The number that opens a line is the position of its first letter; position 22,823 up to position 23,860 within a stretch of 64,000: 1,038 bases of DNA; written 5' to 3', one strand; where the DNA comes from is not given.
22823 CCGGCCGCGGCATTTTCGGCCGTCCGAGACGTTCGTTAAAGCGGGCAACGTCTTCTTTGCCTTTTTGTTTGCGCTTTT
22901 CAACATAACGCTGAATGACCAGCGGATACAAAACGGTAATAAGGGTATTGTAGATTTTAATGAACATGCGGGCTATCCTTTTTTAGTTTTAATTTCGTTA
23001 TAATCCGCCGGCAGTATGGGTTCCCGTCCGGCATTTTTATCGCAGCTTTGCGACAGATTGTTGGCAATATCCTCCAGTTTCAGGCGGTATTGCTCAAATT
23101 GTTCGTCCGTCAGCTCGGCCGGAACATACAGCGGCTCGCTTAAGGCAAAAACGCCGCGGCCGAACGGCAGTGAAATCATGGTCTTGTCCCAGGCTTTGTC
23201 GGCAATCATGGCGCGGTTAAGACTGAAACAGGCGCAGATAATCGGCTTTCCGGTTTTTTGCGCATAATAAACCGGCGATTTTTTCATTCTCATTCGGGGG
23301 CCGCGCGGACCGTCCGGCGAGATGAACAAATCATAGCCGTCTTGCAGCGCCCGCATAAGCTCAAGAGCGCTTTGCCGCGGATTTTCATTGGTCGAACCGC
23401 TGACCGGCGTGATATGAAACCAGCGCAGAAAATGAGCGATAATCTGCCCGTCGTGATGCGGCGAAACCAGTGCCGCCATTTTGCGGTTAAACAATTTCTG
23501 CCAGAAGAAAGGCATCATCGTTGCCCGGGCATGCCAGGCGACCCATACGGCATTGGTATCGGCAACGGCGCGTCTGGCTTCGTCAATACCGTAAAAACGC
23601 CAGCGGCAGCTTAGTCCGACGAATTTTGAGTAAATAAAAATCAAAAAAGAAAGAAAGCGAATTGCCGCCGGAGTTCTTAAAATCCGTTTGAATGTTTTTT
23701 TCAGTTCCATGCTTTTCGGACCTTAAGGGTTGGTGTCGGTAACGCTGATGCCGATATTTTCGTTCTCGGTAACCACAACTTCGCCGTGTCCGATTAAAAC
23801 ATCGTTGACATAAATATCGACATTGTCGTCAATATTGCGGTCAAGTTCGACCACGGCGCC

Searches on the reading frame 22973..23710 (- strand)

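Call 63: search_protein_families(library=pfam, proteins=[window:22973-23710:-], max_evalue=0.00001)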
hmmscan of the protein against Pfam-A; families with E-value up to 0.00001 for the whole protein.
window:22973-23710:- (245 aa): 1 family
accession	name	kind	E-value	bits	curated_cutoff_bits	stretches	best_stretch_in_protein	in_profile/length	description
PF04028.18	DUF374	-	2.9e-20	72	26.8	1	75-139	5-69/69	Domain of unknown function (DUF374)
